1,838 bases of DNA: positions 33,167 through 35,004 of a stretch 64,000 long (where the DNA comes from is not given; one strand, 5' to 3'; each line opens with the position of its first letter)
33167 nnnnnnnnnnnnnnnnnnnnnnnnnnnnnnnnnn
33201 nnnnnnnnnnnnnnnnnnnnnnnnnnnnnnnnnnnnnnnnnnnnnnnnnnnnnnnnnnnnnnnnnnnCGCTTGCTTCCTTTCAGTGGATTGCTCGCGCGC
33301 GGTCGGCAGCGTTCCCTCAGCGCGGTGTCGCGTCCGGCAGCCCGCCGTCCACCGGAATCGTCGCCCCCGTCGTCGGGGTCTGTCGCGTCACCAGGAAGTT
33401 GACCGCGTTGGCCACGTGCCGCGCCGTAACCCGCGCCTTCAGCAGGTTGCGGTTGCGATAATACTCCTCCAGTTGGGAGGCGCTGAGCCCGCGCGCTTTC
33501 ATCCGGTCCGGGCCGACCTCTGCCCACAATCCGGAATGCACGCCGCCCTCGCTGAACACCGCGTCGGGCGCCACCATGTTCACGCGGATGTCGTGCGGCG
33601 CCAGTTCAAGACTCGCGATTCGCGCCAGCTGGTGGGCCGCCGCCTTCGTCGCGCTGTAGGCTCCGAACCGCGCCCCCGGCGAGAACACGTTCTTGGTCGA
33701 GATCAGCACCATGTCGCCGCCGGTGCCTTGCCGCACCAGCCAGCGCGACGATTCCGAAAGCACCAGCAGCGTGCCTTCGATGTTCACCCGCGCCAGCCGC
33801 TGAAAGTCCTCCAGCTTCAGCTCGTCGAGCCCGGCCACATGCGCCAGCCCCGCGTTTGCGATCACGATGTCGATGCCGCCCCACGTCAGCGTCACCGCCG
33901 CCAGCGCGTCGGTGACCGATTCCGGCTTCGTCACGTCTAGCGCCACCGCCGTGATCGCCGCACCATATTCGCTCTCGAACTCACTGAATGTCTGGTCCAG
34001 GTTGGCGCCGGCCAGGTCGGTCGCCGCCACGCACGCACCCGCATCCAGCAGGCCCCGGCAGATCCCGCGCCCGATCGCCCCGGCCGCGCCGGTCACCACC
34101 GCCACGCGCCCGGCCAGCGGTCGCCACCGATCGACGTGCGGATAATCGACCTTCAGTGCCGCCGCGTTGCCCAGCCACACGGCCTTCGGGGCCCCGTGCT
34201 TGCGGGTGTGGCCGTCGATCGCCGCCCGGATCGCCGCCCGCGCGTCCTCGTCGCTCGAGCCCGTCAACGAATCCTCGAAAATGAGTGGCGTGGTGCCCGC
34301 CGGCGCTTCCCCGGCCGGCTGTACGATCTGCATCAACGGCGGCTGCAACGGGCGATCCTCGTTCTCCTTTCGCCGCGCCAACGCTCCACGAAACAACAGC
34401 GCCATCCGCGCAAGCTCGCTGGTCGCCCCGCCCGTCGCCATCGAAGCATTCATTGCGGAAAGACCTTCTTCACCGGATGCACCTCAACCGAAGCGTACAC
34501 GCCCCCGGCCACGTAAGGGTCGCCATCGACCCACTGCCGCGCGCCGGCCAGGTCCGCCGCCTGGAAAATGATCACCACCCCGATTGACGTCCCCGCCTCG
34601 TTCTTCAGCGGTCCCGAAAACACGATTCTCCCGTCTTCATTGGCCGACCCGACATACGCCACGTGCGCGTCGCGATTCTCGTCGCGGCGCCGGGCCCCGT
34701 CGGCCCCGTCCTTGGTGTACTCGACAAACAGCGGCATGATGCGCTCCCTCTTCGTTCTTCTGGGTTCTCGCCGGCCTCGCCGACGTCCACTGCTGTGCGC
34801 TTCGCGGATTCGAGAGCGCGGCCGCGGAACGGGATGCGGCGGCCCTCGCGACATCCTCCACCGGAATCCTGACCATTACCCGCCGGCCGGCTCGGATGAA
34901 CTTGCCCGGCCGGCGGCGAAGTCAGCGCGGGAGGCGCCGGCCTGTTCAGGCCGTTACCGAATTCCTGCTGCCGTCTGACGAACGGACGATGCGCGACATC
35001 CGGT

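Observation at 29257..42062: RuBisCO-like-protein locus with two kinases, split aldolase/SDR, VOC, YciI and a TRAP transporter: candidate undescribed acid-sugar pathway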

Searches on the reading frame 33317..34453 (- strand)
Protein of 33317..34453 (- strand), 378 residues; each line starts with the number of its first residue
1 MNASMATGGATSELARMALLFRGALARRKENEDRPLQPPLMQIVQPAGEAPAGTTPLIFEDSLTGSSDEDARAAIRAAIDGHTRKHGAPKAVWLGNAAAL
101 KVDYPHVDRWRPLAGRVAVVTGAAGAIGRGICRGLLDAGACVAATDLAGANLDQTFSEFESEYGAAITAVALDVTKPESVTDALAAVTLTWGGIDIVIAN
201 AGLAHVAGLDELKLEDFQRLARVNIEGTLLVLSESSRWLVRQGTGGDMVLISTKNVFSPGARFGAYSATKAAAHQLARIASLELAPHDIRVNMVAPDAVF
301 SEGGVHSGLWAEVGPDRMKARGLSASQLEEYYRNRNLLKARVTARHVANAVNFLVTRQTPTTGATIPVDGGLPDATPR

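Call 3: search_protein_families(library=pfam, proteins=[window:33317-34453:-])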
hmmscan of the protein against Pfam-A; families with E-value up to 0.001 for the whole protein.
window:33317-34453:- (378 aa): 6 families
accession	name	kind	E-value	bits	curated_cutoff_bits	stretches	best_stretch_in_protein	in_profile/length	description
PF00106.31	adh_short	-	8.2e-41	140.1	26.6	1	116-299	1-182/195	short chain dehydrogenase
PF13561.12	adh_short_C2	-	2.6e-38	132.3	27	1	122-372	1-235/236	Enoyl-(Acyl carrier protein) reductase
PF08659.16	KR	-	1.7e-10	41.6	22.6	1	119-232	4-120/180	KR domain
PF01370.27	Epimerase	-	5e-07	29.8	20.9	1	119-278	2-154/240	NAD dependent epimerase/dehydratase family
PF01073.25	3Beta_HSD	-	2.3e-06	27.3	22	1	119-241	1-109/280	3-beta hydroxysteroid dehydrogenase/isomerase family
PF02719.21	Polysacc_synt_2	-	2.4e-05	24.1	20.2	1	119-289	2-161/293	Polysaccharide biosynthesis protein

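Call 5: search_protein_families(library=ncbifam, proteins=[window:33317-34453:-], max_evalue=0.00001)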
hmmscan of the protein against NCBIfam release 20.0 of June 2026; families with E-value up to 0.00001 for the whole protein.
window:33317-34453:- (378 aa): 208 families (the best 25 are shown)
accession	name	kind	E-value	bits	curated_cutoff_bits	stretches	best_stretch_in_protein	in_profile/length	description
NF006194.0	PRK08324.2-2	equivalog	7.6e-118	395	686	1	110-378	434-703/703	bifunctional aldolase/short-chain dehydrogenase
TIGR02632.1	RhaD_aldol-ADH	equivalog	8.8e-66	222.7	567.75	1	109-378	408-676/676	bifunctional rhamnulose-1-phosphate aldolase/short-chain dehydrogenase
NF006190.0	PRK08324.1-4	equivalog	6.6e-63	212.9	1014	1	111-378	423-689/689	bifunctional aldolase/short-chain dehydrogenase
NF006189.0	PRK08324.1-3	equivalog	6.1e-60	203.3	634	1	111-376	434-699/701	bifunctional rhamnulose-1-phosphate aldolase/short-chain dehydrogenase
NF006191.0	PRK08324.1-5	equivalog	5.3e-56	190.4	1240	1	108-375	437-703/706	bifunctional aldolase/short-chain dehydrogenase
NF006195.0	PRK08324.2-3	equivalog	1.5e-54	185.4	931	1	111-378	421-678/678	bifunctional aldolase/short-chain dehydrogenase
NF006196.0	PRK08324.2-4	equivalog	8.9e-54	183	831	1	108-371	402-652/657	bifunctional aldolase/short-chain dehydrogenase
NF006188.0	PRK08324.1-1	equivalog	2.4e-53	181.5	1152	1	109-375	414-676/679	bifunctional aldolase/short-chain dehydrogenase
NF006192.0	PRK08324.1-6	equivalog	3.7e-43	147.9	639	1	110-372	431-679/685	bifunctional aldolase/short-chain dehydrogenase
NF005559.1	PRK07231.1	subfamily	4.2e-40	137.8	215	1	113-372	2-247/249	glucose 1-dehydrogenase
NF004203.0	PRK05653.2-4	subfamily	2.4e-37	128.7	313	1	113-371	4-255/260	3-oxoacyl-ACP reductase FabG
TIGR03971.1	SDR_subfam_1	subfamily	3.1e-37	128.4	300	1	113-371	1-267/271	mycofactocin-coupled SDR family oxidoreductase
NF004791.0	PRK06138.1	equivalog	1.3e-36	126.2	312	1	113-372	3-249/252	SDR family oxidoreductase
NF009050.0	PRK12384.1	equivalog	1.7e-36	126.2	307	1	116-371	3-255/259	sorbitol-6-phosphate dehydrogenase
TIGR04316.1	dhbA_paeA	equivalog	2.2e-36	125.7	300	1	118-371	1-246/250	2,3-dihydro-2,3-dihydroxybenzoate dehydrogenase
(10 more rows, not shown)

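Call 58: search_dna_similar(query=window:33317-34453:-, collection=plasmids, mode=protein, max_rows=12)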
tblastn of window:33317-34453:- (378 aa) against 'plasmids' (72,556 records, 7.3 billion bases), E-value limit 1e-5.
Records with a match: 4278; places in all: 8695; records where one place covers at least 80% of the query: 0.
Best place of each record, by identity: <60% 4278.
By first word of the organism name: Escherichia 563; Rhizobium 494; Klebsiella 257; Salmonella 219; Sinorhizobium 191; Pantoea 168; Streptomyces 165; Agrobacterium 137; Ralstonia 136; Acinetobacter 104; and 311 more.
By predicted mobility (MOB-suite, as given by PLSDB): non-mobilizable 2133; conjugative 1404; mobilizable 741.
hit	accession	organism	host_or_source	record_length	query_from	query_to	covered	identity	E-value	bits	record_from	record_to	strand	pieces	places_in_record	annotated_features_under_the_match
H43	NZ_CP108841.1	Streptomyces chartreusis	-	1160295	135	378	65%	39.8%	5e-33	137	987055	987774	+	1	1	none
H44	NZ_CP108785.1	Embleya sp. NBC_00888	-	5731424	135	372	63%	40.5%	1e-29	127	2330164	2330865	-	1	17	none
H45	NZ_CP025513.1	Neorhizobium sp. SOG26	Oryza glumipatula,Whole ...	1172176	135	371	63%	39.8%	7e-37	149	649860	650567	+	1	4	none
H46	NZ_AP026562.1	Deinococcus aetherius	-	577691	135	378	65%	38.2%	2e-30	130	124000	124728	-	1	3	bifunctional aldolase/short-chain dehydrogenase | rhamnulokinase family protein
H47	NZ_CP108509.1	Streptomyces sp. NBC_01237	-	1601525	139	378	63%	38.8%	7e-32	134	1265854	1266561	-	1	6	none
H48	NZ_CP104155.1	Rhizobium sophoriradicis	Phaseolus vulgaris,cell culture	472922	135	371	63%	38.9%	1e-35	145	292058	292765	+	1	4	bifunctional rhamnulose-1-phosphate aldolase/short-chain dehydrogenase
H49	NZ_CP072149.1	Rhizobium sp. K1/93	Himalayan blackberry,cell culture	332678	135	378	65%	37.4%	8e-31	131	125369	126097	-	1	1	bifunctional rhamnulose-1-phosphate aldolase/short-chain dehydrogenase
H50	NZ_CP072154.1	Rhizobium sp. K15/93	Himalayan blackberry,cell culture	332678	135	378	65%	37.4%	8e-31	131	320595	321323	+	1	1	bifunctional rhamnulose-1-phosphate aldolase/short-chain dehydrogenase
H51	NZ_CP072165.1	Rhizobium sp. B21/90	Himalayan blackberry,cell culture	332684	135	378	65%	37.4%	8e-31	131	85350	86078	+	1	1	bifunctional rhamnulose-1-phosphate aldolase/short-chain dehydrogenase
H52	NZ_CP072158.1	Rhizobium sp. B230/85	Himalayan blackberry,cell culture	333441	135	378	65%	37.4%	8e-31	131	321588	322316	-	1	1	bifunctional rhamnulose-1-phosphate aldolase/short-chain dehydrogenase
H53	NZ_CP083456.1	Deinococcus taeanensis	whole organism,coastal dune soil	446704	135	378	65%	37.4%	1e-28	125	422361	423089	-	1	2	bifunctional aldolase/short-chain dehydrogenase | rhamnulokinase family protein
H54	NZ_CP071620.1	Rhizobium bangladeshense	lentil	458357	135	371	63%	38.5%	2e-35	144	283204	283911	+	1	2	bifunctional rhamnulose-1-phosphate aldolase/short-chain dehydrogenase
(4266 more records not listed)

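Call 83: find_homologous_proteins(query=window:33317-34441:-, max_evalue=1e-40)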
Query window:33317-34441:- (374 aa): 2249 proteins with E <= 1e-40 among 8000 candidates; the best 120 are listed.
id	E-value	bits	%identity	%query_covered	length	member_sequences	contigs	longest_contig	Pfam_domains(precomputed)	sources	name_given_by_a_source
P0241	4.1e-240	814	100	100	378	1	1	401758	PF08659.17,PF13561.13,PF01073.26,PF00106.32,PF01370.28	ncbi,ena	-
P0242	3.2e-190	650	80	100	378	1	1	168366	PF08659.17,PF02719.22,PF13561.13,PF01073.26,PF00106.32,PF01370.28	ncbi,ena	-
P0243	5.8e-188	643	81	100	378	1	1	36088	PF08659.17,PF02719.22,PF13561.13,PF01073.26,PF00106.32,PF01370.28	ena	-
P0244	1.7e-187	641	79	100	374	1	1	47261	PF08659.17,PF13561.13,PF01073.26,PF00106.32,PF01370.28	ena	-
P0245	1.0e-165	570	74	98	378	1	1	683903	PF08659.17,PF13561.13,PF00106.32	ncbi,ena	-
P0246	1.9e-130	454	63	98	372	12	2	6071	PF08659.17,PF13561.13,PF00106.32,PF01370.28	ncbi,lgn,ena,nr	ncbi:MAG TPA: SDR family NAD(P)-dependent oxidoreductase [Candidatus Sumerlaeota bacterium]|nr:SDR f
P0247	9.4e-130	451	60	98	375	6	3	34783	PF08659.17,PF02719.22,PF13561.13,PF00106.32,PF01370.28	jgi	-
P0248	1.1e-122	428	58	96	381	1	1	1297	PF13561.13,PF00106.32,PF01370.28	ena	-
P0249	1.7e-122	427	58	96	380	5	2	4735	PF13561.13,PF00106.32,PF01370.28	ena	-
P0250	1.3e-120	421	62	93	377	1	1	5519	PF08659.17,PF02719.22,PF13561.13,PF00106.32,PF01370.28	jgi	jgi:NAD(P)-dependent dehydrogenase (short-subunit alcohol dehydrogenase family)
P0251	1.5e-120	421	55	98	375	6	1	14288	PF08659.17,PF13561.13,PF00106.32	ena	-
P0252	1.9e-120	421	59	93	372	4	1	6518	PF08659.17,PF13561.13,PF00106.32,PF01370.28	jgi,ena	-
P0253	3.5e-120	420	57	99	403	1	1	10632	PF08659.17,PF13561.13,PF00106.32,PF01370.28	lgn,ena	-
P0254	4.6e-120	419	60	96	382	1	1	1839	PF08659.17,PF16363.12,PF13561.13,PF01073.26,PF00106.32,PF01370.28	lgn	-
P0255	1.2e-119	418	59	96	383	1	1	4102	PF08659.17,PF13561.13,PF00106.32,PF01370.28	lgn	-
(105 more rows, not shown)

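Call 84: find_encoding_contigs(protein=P0247, flank=9000, max_places=2)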
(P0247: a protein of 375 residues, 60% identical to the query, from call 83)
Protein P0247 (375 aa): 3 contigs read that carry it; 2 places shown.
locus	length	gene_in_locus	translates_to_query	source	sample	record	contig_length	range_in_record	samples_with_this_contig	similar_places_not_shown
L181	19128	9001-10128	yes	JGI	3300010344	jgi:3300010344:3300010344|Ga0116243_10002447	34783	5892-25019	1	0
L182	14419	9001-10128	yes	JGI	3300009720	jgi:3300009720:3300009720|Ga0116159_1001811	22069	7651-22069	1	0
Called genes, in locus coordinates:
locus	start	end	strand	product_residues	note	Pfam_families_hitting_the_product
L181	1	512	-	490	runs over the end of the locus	PF00884:Sulfatase, PF16347:SGSH_C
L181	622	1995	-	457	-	-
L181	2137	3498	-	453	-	-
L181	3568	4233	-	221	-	PF07963:N_methyl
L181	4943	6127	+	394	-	PF00294:PfkB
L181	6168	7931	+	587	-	PF00884:Sulfatase, PF16347:SGSH_C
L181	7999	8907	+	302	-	PF01791:DeoC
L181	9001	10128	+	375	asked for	PF00106:adh_short, PF01370:Epimerase (weak), PF02719:Polysacc_synt_2 (weak), PF08659:KR (weak), PF13561:adh_short_C2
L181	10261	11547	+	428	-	-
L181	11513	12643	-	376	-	PF13810:DUF4185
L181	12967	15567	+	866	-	PF22842:Pel9A-like_beta_helix, PF21231:GH141_M (faint), PF13229:Beta_helix (faint), PF00041:fn3, PF00754:F5_F8_type_C, PF22633:F5_F8_type_C_2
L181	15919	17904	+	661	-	-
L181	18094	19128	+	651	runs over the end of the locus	-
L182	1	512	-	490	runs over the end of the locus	PF00884:Sulfatase, PF16347:SGSH_C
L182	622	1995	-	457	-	-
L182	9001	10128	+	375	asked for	PF00106:adh_short, PF01370:Epimerase (weak), PF02719:Polysacc_synt_2 (weak), PF08659:KR (weak), PF13561:adh_short_C2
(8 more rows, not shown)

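Call 85: find_encoding_contigs(protein=P0246, flank=9000, max_places=2)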
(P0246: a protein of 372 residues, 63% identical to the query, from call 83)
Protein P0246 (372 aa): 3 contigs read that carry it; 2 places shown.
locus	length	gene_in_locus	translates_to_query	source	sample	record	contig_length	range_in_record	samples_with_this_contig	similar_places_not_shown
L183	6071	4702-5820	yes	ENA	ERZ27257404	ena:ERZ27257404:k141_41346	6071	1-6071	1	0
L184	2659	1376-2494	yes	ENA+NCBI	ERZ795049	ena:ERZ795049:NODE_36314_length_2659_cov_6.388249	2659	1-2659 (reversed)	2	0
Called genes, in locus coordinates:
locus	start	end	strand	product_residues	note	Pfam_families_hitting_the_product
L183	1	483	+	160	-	?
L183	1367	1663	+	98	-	PF04026:SpoVG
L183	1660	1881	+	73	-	-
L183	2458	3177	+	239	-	PF00596:Aldolase_II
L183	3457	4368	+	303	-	PF01791:DeoC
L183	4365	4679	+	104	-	PF03795:YCII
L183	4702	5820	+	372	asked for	PF00106:adh_short, PF01370:Epimerase (weak), PF08659:KR (weak), PF13561:adh_short_C2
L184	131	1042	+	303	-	PF01791:DeoC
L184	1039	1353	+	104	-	PF03795:YCII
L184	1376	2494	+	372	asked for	PF00106:adh_short, PF01370:Epimerase (weak), PF08659:KR (weak), PF13561:adh_short_C2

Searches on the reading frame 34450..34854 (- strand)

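Call 3: search_protein_families(library=pfam, proteins=[window:34450-34854:-])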
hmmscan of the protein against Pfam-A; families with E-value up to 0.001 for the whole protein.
window:34450-34854:- (134 aa): 1 family
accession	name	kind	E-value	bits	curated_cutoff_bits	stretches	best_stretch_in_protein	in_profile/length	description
PF03795.20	YCII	-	3.8e-18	66.2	24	1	42-128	2-94/95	YCII-related domain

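Call 5: search_protein_families(library=ncbifam, proteins=[window:34450-34854:-], max_evalue=0.00001)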
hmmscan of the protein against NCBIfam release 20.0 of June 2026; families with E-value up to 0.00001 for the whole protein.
window:34450-34854:- (134 aa): 8 families
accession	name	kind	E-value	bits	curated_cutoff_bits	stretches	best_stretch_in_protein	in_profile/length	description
NF009504.0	PRK12863.1-4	equivalog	4.6e-17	61.9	134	1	40-133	1-96/97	YciI-like protein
NF008473.0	PRK11370.1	equivalog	8.5e-17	61.3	111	1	42-133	2-99/99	YciI family protein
NF009507.0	PRK12865.1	equivalog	1.7e-13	50.7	149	1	46-132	6-92/97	YciI-like protein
NF009502.0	PRK12863.1-1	equivalog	2.3e-11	43.9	137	1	42-132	2-90/96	YciI-like protein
NF009508.0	PRK12866.1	equivalog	1.3e-09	38.1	108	1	52-131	12-88/97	YciI-like protein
NF009505.0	PRK12863.1-6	equivalog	1.7e-07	31.5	171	1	40-134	1-99/100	YciI-like protein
NF009506.0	PRK12864.1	equivalog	4.4e-07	30.3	106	1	40-129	1-86/89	YciI-like protein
NF009503.0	PRK12863.1-3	equivalog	9.6e-06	25.9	145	0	40-132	1-91/98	YciI-like protein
